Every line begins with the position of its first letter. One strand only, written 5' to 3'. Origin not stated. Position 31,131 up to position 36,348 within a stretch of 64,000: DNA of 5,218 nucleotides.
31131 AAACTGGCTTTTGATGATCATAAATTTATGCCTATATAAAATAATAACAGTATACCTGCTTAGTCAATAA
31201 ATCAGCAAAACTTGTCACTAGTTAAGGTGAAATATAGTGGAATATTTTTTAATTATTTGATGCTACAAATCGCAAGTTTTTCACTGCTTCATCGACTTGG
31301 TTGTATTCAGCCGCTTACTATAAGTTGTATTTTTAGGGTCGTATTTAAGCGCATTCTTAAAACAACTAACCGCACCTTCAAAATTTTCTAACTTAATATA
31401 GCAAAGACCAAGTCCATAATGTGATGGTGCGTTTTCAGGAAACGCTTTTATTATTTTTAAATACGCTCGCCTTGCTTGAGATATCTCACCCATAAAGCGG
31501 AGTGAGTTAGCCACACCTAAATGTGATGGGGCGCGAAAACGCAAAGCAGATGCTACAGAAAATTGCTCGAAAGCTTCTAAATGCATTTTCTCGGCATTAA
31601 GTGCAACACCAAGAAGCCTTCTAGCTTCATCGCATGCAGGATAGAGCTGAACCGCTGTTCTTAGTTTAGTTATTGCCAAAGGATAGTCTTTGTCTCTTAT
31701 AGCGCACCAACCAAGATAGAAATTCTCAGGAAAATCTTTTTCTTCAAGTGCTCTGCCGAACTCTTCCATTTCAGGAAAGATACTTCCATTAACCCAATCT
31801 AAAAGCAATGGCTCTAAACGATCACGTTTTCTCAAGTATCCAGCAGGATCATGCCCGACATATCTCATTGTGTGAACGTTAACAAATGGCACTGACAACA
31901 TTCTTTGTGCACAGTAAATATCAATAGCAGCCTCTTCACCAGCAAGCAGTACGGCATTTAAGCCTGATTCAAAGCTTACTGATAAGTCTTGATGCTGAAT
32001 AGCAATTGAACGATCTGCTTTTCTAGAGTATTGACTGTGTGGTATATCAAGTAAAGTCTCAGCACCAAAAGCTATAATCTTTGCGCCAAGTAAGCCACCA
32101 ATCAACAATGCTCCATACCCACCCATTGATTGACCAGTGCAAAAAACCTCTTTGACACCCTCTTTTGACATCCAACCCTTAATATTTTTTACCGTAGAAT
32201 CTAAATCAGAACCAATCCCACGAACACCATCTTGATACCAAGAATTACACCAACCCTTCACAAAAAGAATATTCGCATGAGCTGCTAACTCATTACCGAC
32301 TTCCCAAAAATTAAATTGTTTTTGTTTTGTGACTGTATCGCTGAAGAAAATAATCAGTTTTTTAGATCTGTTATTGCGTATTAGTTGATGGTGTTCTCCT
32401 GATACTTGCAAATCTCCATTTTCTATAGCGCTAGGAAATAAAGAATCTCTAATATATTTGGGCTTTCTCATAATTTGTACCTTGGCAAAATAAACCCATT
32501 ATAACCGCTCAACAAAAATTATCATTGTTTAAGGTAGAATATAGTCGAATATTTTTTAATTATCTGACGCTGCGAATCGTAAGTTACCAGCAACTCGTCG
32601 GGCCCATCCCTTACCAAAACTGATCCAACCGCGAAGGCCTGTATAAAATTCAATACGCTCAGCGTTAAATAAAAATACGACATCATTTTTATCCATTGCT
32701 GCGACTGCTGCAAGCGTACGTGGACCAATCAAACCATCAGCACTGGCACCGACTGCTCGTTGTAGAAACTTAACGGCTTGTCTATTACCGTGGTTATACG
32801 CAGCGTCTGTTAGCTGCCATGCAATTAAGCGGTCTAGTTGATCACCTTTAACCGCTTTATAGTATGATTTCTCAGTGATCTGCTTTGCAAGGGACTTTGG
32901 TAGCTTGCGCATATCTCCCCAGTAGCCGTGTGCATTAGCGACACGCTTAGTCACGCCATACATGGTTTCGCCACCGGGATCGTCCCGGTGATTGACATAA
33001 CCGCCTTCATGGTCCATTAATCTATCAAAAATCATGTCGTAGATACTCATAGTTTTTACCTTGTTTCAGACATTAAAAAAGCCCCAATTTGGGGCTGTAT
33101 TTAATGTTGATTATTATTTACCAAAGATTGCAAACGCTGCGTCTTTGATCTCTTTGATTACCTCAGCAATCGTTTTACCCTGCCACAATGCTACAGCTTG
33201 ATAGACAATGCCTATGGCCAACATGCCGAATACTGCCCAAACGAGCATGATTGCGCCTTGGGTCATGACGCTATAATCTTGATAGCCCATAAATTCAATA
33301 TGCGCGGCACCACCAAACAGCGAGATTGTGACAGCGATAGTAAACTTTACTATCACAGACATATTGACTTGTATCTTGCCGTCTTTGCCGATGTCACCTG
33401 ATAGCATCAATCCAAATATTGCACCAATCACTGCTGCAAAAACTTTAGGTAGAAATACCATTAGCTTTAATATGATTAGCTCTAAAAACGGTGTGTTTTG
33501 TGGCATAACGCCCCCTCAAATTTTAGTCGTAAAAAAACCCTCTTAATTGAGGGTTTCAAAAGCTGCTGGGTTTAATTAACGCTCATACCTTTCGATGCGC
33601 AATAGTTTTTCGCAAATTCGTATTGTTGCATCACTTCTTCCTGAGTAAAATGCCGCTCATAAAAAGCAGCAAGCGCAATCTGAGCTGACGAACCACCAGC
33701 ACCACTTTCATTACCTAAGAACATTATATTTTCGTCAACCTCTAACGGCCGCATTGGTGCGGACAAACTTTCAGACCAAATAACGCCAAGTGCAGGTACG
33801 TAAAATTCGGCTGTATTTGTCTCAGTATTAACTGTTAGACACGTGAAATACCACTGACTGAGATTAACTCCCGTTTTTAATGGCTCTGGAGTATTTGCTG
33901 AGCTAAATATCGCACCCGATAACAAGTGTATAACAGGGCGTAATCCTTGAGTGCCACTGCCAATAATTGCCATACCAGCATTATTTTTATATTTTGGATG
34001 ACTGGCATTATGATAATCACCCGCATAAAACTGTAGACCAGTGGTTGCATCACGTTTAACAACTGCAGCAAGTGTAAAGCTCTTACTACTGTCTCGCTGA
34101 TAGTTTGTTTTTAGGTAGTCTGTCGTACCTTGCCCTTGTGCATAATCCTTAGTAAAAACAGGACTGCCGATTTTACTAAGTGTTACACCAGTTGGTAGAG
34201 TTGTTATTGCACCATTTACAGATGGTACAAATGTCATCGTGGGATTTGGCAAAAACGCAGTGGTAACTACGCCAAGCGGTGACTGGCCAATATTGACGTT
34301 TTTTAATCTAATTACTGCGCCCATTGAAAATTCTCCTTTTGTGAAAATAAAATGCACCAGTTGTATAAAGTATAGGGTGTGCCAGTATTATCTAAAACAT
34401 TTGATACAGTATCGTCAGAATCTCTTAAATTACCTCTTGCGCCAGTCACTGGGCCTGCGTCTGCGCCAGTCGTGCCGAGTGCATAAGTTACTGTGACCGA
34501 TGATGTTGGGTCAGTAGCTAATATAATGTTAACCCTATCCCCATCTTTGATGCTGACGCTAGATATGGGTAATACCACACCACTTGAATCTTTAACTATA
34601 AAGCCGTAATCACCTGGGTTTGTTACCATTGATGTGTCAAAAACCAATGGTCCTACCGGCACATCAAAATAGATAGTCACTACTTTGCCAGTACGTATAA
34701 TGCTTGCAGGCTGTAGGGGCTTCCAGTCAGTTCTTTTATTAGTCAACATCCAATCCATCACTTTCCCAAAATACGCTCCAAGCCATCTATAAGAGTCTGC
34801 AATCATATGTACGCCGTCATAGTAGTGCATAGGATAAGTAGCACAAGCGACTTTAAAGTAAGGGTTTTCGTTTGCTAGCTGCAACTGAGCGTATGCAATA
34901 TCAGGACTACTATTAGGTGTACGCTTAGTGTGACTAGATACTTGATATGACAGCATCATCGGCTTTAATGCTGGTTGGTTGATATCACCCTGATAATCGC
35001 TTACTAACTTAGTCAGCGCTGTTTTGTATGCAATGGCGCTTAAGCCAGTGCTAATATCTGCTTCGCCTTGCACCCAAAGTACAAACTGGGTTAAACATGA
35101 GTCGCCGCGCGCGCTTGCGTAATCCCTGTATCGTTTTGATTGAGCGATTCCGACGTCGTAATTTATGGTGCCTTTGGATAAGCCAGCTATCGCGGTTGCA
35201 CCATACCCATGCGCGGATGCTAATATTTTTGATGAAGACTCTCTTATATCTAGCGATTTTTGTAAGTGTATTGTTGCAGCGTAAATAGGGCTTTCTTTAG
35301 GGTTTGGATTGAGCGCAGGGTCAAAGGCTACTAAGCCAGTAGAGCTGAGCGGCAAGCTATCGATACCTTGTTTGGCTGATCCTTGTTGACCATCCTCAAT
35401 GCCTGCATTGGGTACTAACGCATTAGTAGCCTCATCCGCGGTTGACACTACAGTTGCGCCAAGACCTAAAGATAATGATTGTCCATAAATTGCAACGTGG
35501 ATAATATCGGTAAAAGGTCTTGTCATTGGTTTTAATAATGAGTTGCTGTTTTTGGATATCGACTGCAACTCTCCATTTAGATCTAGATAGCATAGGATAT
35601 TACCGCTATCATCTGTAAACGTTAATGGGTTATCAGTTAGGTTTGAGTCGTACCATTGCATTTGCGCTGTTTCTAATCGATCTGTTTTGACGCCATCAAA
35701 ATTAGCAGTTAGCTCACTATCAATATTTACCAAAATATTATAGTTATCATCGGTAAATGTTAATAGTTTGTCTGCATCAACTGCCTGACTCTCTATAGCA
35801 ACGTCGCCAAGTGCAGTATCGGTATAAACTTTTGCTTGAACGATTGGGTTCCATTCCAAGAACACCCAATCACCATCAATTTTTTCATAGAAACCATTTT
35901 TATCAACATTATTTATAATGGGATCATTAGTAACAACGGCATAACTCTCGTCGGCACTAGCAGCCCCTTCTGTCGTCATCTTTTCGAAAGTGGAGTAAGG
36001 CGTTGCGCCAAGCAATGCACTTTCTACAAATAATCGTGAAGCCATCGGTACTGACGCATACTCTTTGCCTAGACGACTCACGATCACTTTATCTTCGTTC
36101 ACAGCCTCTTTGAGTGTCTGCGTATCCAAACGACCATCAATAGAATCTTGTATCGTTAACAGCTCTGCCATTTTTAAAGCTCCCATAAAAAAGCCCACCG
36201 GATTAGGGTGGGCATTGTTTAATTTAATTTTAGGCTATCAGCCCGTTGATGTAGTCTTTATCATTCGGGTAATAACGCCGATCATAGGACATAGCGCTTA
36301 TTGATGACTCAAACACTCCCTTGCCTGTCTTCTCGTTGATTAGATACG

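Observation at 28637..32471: Three tandem alpha/beta-hydrolase-TPR paralogs as prophage morons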

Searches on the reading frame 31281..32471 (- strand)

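Call 3: search_protein_families(library=pfam, proteins=[window:31281-32471:-], max_evalue=0.01)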
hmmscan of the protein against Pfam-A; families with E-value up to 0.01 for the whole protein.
window:31281-32471:- (396 aa): 15 families
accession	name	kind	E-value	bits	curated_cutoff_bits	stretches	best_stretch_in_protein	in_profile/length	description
PF07719.23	TPR_2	-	2.2e-17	62.1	27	2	350-381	3-34/34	Tetratricopeptide repeat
PF00515.34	TPR_1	-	1.6e-13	50.3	27.8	1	348-381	1-34/34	Tetratricopeptide repeat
PF13432.12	TPR_16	-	3.1e-13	50.3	32.7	2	321-379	4-62/65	Tetratricopeptide repeat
PF13174.12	TPR_6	-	8.9e-11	42.1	26.3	0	352-380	4-32/33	Tetratricopeptide repeat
PF13414.12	TPR_11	-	2.8e-10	40.2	26.8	1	357-381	3-27/42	TPR repeat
PF14559.12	TPR_19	-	9.7e-10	39.1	25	1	328-384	5-61/68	Tetratricopeptide repeat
PF13181.12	TPR_8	-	6e-09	35.8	25.7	1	348-381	1-34/34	Tetratricopeptide repeat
PF13428.12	TPR_14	-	2.4e-07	31.2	23.5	0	318-355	5-42/44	Tetratricopeptide repeat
PF13424.12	TPR_12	-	1.4e-06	28.9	30.1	0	286-336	8-67/77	Tetratricopeptide repeat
PF13431.12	TPR_17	-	3.7e-06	27.2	24.4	1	336-367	1-32/34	Tetratricopeptide repeat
PF12895.13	ANAPC3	-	2e-05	25.2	27.2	0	332-373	38-81/82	Anaphase-promoting complex, cyclosome, subunit 3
PF06552.18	TOM20_plant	-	0.00092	19.5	20.6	0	362-392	94-124/187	Plant specific mitochondrial import receptor subunit TOM20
PF24575.1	TPR_Slam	-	0.0017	19.2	35.2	0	256-304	56-104/104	Surface lipoprotein assembly modifier, N-terminal TPR repeats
PF13371.12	TPR_9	-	0.0037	17.7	35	0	332-382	13-63/73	Tetratricopeptide repeat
PF13176.12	TPR_7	-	0.0041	17.6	27.9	0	351-381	2-34/36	Tetratricopeptide repeat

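Call 5: search_protein_families(library=ncbifam, proteins=[window:31281-32471:-], max_evalue=1)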
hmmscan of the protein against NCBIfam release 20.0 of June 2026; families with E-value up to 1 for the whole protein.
window:31281-32471:- (396 aa): 18 families
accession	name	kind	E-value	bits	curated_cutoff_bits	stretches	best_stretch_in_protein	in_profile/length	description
NF040959.1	MamA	equivalog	3.7e-13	49.4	200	2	317-385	76-142/204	magnetosome protein MamA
TIGR02552.1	LcrH_SycD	equivalog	3.2e-08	33.4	104.8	1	317-394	55-132/136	SycD/LcrH family type III secretion system chaperone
TIGR02521.1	type_IV_pilW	equivalog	6.3e-07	29.2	154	1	258-391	42-178/234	type IV pilus biogenesis/stability protein PilW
TIGR02917.1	PEP_TPR_lipo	equivalog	6.8e-07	27.6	312.2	2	329-386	276-333/899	XrtA/PEP-CTERM system TPR-repeat protein PrsT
TIGR02795.1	tol_pal_ybgF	equivalog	3.6e-06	27.6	90.1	1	257-348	12-110/119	tol-pal system protein YbgF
NF033920.0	C39_PA2778_fam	equivalog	7.1e-05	22.3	150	1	319-388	161-230/255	PA2778 family cysteine peptidase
NF033758.1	gliding_GltE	equivalog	8.1e-05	21.8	225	1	261-386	66-192/411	adventurous gliding motility TPR repeat lipoprotein GltE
NF033892.1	XcbB_CpsF_sero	subfamily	0.0018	17.7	125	1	107-134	159-186/291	XcbB/CpsF family capsular polysaccharide biosynthesis protein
NF047558.1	TPR_END_plus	domain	0.002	18.1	32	1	351-382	2-33/56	TPR end-of-group domain-containing protein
NF047371.1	FlcA_CTERM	equivalog_domain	0.0041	15.6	300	1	326-387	325-386/646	periplasmic flagellar collar protein FlcA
NF008391.2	PRK11189.1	equivalog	0.0088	15.6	250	1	330-382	81-133/297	lipoprotein NlpI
NF047507.1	TPR_BatC_Lepto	exception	0.0088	15.5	175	1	327-388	71-136/214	TPR repeat-containing protein BatC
NF003396.0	PRK04598.1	equivalog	0.015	15.7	121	1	83-105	25-47/81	Sec-independent protein translocase subunit TatA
NF052304.1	CdsG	equivalog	0.027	14.7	170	0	348-392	38-86/133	CdsG family type III secretion system protein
NF033762.1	social_mot_Tgl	equivalog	0.041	13.2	225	0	326-381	43-99/252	social motility TPR repeat lipoprotein Tgl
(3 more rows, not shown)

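Call 6: search_protein_families(library=phrogs, proteins=[window:31281-32471:-], max_evalue=0.01)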
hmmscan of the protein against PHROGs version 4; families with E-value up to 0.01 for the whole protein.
window:31281-32471:- (396 aa): 2 families
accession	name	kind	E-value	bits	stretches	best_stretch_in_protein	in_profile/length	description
phrog_7590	-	unknown function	2.7e-05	25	1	251-381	58-190/234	-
phrog_13126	-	moron, auxiliary metabolic gene and host takeover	0.0066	16.7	1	308-384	223-299/394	beta-1,4-glycosyltransferase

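Call 7: search_protein_families(library=padloc, proteins=[window:31281-32471:-], max_evalue=0.1)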
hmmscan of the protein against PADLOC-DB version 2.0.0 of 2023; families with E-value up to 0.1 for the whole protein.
window:31281-32471:- (396 aa): 1 family
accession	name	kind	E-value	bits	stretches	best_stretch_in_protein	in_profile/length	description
PDLC01171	TPR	-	0.044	10.8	0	293-348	197-250/504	TPR repeats containing protein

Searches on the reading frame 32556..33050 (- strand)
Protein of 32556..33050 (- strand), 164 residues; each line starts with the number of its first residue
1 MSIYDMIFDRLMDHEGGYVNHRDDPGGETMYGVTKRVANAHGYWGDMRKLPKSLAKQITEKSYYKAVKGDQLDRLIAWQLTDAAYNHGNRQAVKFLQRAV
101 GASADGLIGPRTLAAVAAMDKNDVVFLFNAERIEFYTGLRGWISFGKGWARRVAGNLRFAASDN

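Call 3: search_protein_families(library=pfam, proteins=[window:32556-33050:-], max_evalue=0.01)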
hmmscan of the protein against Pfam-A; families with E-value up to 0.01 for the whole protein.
window:32556-33050:- (164 aa): 3 families
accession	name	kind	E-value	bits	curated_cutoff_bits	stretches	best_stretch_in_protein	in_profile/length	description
PF05838.17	Glyco_hydro_108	-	3.7e-24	85.5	21.2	1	9-88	2-85/85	Glycosyl hydrolase 108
PF09374.15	PG_binding_3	-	4.5e-08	33.6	24.6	1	92-151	2-73/76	Predicted Peptidoglycan domain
PF01471.23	PG_binding_1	-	0.0065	17.1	23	0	85-115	26-56/57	Putative peptidoglycan binding domain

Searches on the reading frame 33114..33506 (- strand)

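Call 3: search_protein_families(library=pfam, proteins=[window:33114-33506:-], max_evalue=0.01)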
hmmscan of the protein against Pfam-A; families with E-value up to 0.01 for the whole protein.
window:33114-33506:- (130 aa): 0 families

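Call 6: search_protein_families(library=phrogs, proteins=[window:33114-33506:-], max_evalue=0.01)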
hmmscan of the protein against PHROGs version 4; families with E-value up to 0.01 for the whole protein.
window:33114-33506:- (130 aa): 1 family
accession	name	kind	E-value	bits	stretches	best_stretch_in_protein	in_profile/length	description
phrog_16485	-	unknown function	2.2e-46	158.2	1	16-129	6-119/119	-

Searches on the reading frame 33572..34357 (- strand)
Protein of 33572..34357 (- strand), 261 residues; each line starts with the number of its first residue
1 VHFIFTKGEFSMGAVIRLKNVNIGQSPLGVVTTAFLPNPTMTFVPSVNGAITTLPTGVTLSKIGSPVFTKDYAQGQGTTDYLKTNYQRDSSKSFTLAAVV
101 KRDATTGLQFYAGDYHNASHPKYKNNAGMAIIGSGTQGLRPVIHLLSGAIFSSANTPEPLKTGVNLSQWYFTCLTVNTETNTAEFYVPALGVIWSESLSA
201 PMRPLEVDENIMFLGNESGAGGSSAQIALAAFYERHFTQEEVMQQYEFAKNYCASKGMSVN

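Call 3: search_protein_families(library=pfam, proteins=[window:33572-34357:-], max_evalue=0.01)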
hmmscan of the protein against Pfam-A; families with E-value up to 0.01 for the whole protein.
window:33572-34357:- (261 aa): 1 family
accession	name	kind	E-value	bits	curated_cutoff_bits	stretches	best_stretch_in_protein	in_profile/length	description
PF13385.13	Laminin_G_3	-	2e-05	25.2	27.6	1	77-242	2-150/151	Concanavalin A-like lectin/glucanases superfamily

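Call 6: search_protein_families(library=phrogs, proteins=[window:33572-34357:-], max_evalue=0.01)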
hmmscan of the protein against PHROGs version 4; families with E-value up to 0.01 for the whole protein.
window:33572-34357:- (261 aa): 1 family
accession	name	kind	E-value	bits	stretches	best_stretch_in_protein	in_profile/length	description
phrog_4390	-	unknown function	4.3e-17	63.5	1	55-260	51-253/253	-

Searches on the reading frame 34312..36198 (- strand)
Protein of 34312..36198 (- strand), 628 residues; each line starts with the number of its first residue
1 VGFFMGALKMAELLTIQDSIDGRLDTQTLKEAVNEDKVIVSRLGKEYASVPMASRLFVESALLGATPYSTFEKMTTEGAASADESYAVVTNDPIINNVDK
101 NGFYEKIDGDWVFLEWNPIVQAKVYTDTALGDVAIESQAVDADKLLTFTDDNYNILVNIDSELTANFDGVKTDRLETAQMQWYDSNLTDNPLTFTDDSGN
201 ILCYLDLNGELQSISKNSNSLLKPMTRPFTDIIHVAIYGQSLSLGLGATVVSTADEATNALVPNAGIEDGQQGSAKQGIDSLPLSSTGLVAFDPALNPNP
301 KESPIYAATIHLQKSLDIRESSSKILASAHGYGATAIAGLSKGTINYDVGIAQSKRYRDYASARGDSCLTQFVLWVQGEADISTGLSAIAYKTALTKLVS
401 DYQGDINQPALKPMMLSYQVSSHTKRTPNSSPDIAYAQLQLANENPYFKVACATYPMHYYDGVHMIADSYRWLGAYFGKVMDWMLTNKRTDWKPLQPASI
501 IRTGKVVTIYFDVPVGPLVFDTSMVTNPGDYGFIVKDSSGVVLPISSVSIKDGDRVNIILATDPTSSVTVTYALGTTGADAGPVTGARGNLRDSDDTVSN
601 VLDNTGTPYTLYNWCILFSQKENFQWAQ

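Call 3: search_protein_families(library=pfam, proteins=[window:34312-36198:-], max_evalue=0.01)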
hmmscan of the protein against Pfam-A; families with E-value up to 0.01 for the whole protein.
window:34312-36198:- (628 aa): 1 family
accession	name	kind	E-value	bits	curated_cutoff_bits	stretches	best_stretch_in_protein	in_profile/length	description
PF03629.24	SASA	-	4.9e-09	36.6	24.8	1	332-479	90-222/226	Carbohydrate esterase, sialic acid-specific acetylesterase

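Call 6: search_protein_families(library=phrogs, proteins=[window:34312-36198:-], max_evalue=0.01)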
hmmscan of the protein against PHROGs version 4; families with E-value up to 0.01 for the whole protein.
window:34312-36198:- (628 aa): 3 families
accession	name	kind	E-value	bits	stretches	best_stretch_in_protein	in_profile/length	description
phrog_4201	-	tail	1.5e-102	345.5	1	98-619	190-670/676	tail fiber protein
phrog_26934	-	unknown function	1.2e-46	160.4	1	314-619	705-995/998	-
phrog_37941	-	unknown function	0.0023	18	0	6-136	3-127/350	-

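Call 88: search_solved_structures(query=window:34312-36198:-, max_evalue=0.01)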
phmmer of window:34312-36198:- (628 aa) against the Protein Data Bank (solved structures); distinct sequences matched with E-value up to 0.01: 0.
